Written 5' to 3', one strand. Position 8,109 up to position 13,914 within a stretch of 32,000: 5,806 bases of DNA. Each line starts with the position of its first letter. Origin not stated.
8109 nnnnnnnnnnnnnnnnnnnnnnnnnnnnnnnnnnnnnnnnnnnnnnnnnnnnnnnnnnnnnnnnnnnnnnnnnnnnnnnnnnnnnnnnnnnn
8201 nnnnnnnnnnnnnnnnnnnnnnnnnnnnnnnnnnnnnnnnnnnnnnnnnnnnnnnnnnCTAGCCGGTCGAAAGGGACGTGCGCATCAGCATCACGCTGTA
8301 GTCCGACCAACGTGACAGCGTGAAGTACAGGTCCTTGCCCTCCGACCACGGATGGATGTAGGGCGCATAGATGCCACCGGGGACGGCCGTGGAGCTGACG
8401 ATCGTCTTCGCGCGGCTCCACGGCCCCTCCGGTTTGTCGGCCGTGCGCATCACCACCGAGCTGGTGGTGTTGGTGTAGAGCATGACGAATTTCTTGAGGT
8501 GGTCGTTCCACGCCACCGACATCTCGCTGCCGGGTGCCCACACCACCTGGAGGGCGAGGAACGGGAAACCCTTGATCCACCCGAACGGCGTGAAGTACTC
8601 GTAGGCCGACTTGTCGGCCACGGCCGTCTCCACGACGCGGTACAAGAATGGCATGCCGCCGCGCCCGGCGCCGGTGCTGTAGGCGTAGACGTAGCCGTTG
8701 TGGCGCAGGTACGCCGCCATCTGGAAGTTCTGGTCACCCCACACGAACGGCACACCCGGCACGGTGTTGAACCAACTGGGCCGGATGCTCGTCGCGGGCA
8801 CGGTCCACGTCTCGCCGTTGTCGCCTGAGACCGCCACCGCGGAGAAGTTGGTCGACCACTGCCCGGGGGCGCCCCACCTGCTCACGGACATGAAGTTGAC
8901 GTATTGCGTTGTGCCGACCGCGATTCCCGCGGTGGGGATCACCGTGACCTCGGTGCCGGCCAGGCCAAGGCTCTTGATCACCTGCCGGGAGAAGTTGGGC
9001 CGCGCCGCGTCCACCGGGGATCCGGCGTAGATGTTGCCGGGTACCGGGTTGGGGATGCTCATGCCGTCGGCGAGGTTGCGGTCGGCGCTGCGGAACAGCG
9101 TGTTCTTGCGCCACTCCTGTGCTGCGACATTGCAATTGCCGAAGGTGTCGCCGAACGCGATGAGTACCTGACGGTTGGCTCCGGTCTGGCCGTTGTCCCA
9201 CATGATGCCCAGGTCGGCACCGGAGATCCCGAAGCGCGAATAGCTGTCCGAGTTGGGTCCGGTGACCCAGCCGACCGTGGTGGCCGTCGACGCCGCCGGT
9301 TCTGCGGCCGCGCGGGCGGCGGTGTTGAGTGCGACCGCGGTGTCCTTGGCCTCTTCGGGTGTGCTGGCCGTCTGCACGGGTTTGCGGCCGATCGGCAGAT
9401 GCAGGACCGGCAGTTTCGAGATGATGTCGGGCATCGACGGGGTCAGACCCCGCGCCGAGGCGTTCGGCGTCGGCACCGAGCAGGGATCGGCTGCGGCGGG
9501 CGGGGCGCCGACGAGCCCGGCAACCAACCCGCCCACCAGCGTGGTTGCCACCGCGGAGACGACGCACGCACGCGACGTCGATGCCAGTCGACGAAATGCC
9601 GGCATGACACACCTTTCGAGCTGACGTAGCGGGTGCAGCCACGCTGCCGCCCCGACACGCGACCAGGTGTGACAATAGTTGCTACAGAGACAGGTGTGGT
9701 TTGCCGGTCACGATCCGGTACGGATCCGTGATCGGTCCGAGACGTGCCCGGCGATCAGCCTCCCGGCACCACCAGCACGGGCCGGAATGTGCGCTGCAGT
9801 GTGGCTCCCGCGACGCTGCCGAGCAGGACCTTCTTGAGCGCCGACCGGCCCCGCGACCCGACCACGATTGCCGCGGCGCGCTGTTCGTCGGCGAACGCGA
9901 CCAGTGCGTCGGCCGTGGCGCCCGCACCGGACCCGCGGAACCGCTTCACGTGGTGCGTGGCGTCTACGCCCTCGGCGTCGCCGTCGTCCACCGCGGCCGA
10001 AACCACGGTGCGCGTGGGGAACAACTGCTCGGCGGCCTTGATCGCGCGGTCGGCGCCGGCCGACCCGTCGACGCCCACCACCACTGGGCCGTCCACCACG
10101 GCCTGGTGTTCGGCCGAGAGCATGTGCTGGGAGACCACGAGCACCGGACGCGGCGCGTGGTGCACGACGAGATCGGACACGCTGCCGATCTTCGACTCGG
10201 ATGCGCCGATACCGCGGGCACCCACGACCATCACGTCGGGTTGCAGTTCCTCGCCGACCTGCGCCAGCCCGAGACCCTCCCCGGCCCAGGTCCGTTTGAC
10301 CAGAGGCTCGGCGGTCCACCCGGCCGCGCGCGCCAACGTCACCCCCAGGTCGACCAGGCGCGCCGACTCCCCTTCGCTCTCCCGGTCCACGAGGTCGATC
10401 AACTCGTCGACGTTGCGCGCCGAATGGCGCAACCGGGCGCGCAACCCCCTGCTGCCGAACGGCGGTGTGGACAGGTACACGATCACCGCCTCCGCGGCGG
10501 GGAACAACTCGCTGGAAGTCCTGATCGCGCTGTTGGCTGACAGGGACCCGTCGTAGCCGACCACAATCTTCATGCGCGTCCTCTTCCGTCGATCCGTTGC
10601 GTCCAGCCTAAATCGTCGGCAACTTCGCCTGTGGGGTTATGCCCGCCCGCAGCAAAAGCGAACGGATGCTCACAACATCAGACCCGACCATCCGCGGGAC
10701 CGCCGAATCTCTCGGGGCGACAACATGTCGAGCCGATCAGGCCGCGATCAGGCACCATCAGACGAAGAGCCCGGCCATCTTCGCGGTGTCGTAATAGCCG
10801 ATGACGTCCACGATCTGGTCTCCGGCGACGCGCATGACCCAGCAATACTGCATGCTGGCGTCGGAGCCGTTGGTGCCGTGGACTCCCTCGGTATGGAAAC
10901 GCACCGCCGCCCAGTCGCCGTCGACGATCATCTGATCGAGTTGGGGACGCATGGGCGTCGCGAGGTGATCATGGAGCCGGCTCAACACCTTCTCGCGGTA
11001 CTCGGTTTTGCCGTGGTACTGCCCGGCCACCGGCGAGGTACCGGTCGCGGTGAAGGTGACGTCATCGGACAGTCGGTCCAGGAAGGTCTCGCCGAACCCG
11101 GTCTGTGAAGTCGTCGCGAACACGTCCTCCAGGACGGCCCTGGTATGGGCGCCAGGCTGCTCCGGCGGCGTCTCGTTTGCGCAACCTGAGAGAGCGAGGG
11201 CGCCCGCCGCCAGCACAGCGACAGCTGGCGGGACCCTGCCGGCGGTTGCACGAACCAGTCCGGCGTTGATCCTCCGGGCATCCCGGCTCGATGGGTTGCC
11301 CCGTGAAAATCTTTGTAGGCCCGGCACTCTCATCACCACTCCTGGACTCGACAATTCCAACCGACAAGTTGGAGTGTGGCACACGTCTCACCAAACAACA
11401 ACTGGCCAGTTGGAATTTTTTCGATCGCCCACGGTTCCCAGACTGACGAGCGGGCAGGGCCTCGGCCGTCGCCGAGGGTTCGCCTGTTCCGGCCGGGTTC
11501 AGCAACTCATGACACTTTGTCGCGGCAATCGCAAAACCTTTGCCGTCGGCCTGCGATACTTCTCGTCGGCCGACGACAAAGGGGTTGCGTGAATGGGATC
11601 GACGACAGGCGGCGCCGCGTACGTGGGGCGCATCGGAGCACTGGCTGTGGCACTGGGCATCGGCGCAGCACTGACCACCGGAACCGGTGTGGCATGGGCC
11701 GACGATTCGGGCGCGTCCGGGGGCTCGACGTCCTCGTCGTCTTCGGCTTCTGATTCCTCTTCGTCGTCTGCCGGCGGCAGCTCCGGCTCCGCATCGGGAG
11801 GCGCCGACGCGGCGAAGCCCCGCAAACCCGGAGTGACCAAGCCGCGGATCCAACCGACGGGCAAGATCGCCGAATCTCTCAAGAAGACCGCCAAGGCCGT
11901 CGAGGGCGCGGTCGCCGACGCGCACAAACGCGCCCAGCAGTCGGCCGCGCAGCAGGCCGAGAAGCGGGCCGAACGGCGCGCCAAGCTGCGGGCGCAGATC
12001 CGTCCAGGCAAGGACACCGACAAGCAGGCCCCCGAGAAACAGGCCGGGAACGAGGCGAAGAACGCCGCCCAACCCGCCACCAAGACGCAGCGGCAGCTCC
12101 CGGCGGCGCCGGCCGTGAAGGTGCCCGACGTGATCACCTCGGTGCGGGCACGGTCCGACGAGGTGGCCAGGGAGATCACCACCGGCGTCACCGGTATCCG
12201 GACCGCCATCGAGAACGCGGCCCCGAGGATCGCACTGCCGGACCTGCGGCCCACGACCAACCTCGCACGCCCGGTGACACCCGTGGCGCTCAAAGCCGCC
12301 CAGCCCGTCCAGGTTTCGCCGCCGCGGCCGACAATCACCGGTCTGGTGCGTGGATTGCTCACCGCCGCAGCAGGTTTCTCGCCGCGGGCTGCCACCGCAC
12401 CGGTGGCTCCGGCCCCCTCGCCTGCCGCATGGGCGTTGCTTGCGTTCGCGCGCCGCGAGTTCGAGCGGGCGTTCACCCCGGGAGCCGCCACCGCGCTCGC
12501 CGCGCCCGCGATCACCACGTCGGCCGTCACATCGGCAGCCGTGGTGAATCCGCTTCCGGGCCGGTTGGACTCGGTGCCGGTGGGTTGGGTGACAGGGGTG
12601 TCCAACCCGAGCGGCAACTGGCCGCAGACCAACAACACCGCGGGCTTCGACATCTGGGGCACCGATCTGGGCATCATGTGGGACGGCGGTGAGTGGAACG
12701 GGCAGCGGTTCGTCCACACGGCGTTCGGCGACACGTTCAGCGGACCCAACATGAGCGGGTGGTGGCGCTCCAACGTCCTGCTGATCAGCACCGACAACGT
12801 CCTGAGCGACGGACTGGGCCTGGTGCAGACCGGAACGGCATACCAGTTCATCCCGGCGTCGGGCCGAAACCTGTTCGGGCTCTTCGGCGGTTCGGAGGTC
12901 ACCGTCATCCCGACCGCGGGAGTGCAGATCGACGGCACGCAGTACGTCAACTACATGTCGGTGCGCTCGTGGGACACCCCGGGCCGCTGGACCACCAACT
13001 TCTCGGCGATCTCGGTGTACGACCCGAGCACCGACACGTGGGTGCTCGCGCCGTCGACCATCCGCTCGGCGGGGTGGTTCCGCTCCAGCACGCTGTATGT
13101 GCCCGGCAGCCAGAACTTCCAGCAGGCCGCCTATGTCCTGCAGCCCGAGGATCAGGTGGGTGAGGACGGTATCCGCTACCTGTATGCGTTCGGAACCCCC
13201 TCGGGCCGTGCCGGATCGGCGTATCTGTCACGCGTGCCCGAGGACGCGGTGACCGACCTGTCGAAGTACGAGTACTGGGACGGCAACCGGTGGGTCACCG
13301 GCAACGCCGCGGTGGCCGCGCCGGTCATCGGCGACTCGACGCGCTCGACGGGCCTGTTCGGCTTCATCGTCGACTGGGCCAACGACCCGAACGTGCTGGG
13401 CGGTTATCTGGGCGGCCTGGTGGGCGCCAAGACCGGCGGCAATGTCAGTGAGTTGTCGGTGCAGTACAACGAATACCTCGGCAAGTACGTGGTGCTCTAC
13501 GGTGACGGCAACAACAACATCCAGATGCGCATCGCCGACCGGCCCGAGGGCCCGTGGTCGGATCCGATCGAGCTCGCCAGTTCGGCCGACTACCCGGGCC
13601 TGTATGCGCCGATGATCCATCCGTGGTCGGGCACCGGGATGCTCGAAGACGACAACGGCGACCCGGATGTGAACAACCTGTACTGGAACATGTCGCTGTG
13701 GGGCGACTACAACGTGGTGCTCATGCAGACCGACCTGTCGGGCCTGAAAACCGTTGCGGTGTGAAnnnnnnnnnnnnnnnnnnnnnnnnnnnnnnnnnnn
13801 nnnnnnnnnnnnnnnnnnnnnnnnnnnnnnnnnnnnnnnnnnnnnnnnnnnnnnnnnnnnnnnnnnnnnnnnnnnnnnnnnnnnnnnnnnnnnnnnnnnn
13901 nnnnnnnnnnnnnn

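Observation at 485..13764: Three DUF4185 (GH183-type) paralogues with three different architectures within 13.3 kb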

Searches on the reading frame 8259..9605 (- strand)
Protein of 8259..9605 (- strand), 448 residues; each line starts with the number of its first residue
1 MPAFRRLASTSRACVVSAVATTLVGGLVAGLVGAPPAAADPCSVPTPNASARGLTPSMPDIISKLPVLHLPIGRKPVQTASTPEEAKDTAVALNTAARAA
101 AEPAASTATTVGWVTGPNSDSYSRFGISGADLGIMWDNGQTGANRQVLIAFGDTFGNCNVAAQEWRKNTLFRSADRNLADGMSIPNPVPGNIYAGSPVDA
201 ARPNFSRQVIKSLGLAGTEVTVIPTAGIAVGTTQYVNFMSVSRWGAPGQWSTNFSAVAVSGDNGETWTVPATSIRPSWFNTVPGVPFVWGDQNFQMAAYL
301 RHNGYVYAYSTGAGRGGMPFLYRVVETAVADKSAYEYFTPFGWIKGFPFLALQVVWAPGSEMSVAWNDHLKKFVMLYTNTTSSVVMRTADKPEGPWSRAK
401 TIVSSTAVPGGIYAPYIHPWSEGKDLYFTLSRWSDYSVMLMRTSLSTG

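Call 6: search_protein_families(library=pfam, proteins=[window:8259-9605:-], max_evalue=0.01)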
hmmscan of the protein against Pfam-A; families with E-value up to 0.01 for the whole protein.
window:8259-9605:- (448 aa): 1 family
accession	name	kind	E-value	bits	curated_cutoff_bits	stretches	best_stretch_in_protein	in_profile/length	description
PF13810.12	DUF4185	-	2.9e-110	368.8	39.5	1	120-442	5-309/309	Domain of unknown function (DUF4185)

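Call 7: search_protein_families(library=ncbifam, proteins=[window:8259-9605:-], max_evalue=0.01)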
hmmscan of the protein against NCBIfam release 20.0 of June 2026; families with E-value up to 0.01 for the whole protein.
window:8259-9605:- (448 aa): 0 families

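Call 13: find_encoding_contigs(protein=window:8259-9605:-, flank=10000, max_places=6)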
Protein window:8259-9605:- (448 aa): 15 contigs read that carry it; 4 places shown.
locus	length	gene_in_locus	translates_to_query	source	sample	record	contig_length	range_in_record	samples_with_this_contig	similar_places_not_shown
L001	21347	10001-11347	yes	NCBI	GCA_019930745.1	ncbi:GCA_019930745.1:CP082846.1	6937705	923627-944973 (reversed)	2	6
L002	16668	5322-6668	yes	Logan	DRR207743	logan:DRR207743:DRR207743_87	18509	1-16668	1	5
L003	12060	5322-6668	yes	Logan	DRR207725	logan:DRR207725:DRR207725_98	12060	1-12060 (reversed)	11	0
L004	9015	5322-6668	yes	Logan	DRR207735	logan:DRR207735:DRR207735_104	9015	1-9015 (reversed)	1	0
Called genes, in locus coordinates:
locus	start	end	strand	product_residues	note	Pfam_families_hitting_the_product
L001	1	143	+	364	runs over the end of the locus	PF00355:Rieske, PF19112:VanA_C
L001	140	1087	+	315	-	PF22290:DmmA-like_N (weak), PF00175:NAD_binding_1 (weak), PF00111:Fer2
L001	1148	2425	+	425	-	PF07905:PucR, PF13556:HTH_30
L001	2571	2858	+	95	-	PF09723:Zn_ribbon_8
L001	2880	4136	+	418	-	PF03069:FmdA_AmdA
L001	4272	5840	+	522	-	PF00069:Pkinase, PF07714:PK_Tyr_Ser-Thr, PF01636:APH (faint)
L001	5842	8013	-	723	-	PF13810:DUF4185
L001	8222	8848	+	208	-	PF12680:SnoaL_2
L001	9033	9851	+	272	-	PF00582:Usp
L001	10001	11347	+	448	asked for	PF13810:DUF4185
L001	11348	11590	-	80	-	PF08940:DUF1918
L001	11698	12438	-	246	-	PF00106:adh_short, PF08659:KR, PF01370:Epimerase (faint), PF13561:adh_short_C2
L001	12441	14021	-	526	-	PF00005:ABC_tran, PF02463:SMC_N (faint), PF13401:AAA_22 (faint), PF13555:AAA_29 (faint), PF13304:AAA_21 (faint), PF00005:ABC_tran, PF08352:oligo_HPY (weak)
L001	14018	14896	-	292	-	PF12911:OppC_N (weak), PF00528:BPD_transp_1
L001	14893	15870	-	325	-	PF19300:BPD_transp_1_N, PF00528:BPD_transp_1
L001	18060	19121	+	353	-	PF13810:DUF4185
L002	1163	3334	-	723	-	PF13810:DUF4185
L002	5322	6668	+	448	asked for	PF13810:DUF4185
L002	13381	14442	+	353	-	PF13810:DUF4185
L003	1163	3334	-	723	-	PF13810:DUF4185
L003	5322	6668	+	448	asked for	PF13810:DUF4185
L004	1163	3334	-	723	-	PF13810:DUF4185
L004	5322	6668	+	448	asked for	PF13810:DUF4185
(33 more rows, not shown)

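Call 31: search_solved_structures(query=window:8259-9605:-, max_evalue=0.001)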
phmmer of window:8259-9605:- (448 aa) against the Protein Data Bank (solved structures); distinct sequences matched with E-value up to 0.001: 2.
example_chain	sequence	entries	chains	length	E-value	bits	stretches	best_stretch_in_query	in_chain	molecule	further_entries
8hhv_A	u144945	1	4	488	1.8e-62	215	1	106-445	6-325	endo-alpha-D-arabinanase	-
8ic1_A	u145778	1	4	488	1e-61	212.5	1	106-445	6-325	endo-alpha-D-arabinanase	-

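Call 78: search_dna_similar(query=window:8259-9605:-, collection=phages, mode=protein, max_rows=8)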
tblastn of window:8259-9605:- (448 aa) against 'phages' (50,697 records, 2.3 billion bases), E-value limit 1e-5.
Records with a match: 6; places in all: 6; records where one place covers at least 80% of the query: 0.
Best place of each record, by identity: <60% 6.
By first word of the organism name: Rhodococcus 5; Bacteriophage 1.
By host as written in the record: Rhodococcus erythropolis RIA 643 4; - 1; Rhodococcus erythropolis NRRL B-1574 1.
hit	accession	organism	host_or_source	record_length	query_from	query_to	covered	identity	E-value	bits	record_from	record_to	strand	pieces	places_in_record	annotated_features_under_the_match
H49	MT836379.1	Bacteriophage sp.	human fecal samples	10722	123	446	72%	30.6%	6e-32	135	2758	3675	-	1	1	record has no annotation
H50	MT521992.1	Rhodococcus phage NiceHouse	Rhodococcus erythropolis NRRL B-1574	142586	123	445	72%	27.7%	3e-11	72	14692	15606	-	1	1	37: hydrolase | 36: hypothetical protein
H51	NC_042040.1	Rhodococcus phage Trina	Rhodococcus erythropolis RIA 643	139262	123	445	72%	26.4%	4e-9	65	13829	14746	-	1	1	hydrolase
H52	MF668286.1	Rhodococcus phage Trina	Rhodococcus erythropolis RIA 643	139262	123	445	72%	26.4%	4e-9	65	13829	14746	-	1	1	hydrolase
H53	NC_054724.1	Rhodococcus phage Finch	Rhodococcus erythropolis RIA 643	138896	123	434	70%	27.2%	3e-7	59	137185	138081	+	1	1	227: endolysin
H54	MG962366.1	Rhodococcus phage Finch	Rhodococcus erythropolis RIA 643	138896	123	434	70%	27.2%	3e-7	59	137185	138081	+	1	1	227: lysin A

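Call 88: search_protein_families(library=phrogs, proteins=[window:8259-9605:-], max_evalue=0.001)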
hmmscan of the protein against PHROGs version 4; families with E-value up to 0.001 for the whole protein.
window:8259-9605:- (448 aa): 2 families
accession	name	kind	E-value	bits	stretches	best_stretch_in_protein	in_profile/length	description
phrog_28089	-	lysis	6.2e-12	45.2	1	98-338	719-935/1141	endolysin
phrog_24485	-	unknown function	2.5e-10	40.7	1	114-445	7-318/427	-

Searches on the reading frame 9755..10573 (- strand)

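Call 9: search_protein_families(library=pfam, proteins=[window:9755-10573:-], max_evalue=0.001)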
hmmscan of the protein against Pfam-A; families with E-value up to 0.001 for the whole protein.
window:9755-10573:- (272 aa): 1 family
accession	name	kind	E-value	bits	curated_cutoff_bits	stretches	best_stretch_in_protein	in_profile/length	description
PF00582.32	Usp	-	9.4e-27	94.7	24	2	216-270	87-141/141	Universal stress protein family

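Call 50: search_protein_families(library=ncbifam, proteins=[window:9755-10573:-], max_evalue=0.00001)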
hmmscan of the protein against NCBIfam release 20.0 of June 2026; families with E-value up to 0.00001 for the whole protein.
window:9755-10573:- (272 aa): 1 family
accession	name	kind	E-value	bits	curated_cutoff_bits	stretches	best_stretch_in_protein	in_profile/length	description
NF012000.0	PRK15456.1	equivalog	1.9e-09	37.7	189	0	105-147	99-141/142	universal stress protein UspG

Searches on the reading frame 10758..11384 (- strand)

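Call 41: search_protein_families(library=pfam, proteins=[window:10758-11384:-], max_evalue=0.001)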
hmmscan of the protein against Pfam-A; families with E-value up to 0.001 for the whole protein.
window:10758-11384:- (208 aa): 2 families
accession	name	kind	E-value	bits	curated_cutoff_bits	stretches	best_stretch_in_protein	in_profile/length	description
PF12680.13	SnoaL_2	-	7e-12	46.3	27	1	94-193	9-101/102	SnoaL-like domain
PF07366.18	SnoaL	-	5.5e-05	23.4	28.4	1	121-203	35-122/126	SnoaL-like polyketide cyclase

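Call 50: search_protein_families(library=ncbifam, proteins=[window:10758-11384:-], max_evalue=0.00001)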
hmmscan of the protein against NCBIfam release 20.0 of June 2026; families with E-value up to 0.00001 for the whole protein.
window:10758-11384:- (208 aa): 0 families

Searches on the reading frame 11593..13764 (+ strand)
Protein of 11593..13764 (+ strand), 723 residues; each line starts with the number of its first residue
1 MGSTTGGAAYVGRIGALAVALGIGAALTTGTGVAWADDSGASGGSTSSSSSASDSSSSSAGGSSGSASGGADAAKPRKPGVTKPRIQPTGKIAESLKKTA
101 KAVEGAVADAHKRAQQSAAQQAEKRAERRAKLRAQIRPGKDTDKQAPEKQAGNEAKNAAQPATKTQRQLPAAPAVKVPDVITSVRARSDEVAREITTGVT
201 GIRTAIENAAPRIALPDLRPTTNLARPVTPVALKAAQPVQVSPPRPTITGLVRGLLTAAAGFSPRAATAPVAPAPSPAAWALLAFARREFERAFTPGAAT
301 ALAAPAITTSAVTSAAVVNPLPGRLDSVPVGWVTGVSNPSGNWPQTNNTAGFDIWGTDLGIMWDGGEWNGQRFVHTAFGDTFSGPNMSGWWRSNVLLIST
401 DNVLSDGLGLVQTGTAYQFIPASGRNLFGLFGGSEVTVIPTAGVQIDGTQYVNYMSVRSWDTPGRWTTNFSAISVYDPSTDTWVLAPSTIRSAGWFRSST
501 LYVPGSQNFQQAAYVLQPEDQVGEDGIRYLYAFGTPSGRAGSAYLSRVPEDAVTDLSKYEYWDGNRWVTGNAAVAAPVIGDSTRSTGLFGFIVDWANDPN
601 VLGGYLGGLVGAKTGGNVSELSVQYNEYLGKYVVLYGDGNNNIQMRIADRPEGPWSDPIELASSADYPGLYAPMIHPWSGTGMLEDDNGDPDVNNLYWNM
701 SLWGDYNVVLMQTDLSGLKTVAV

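Call 6: search_protein_families(library=pfam, proteins=[window:11593-13764:+], max_evalue=0.01)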
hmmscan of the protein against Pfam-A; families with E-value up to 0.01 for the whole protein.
window:11593-13764:+ (723 aa): 1 family
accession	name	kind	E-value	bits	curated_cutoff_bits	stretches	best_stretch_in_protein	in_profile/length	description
PF13810.12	DUF4185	-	3.4e-88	296.3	39.5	2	347-581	4-224/309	Domain of unknown function (DUF4185)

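Call 7: search_protein_families(library=ncbifam, proteins=[window:11593-13764:+], max_evalue=0.01)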
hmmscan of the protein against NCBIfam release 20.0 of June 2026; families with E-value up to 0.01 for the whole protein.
window:11593-13764:+ (723 aa): 0 families

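Call 32: search_solved_structures(query=window:11593-13764:+, max_evalue=0.001)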
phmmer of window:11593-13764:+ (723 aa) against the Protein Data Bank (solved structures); distinct sequences matched with E-value up to 0.001: 5.
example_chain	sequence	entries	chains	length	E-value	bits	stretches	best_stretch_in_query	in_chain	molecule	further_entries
8hhv_A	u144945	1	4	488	1.8e-38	135.6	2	346-578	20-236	endo-alpha-D-arabinanase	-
8ic1_A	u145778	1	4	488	3.4e-38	134.6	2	346-578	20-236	endo-alpha-D-arabinanase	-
7on6_A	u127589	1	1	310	1.8e-12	49.6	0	457-494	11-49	SAKe6AE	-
8pjx_A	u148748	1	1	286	1.8e-05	26.5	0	468-495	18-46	SAKe6FR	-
8pju_A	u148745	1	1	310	0.00018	23.2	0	457-494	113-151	SAKe6DEtal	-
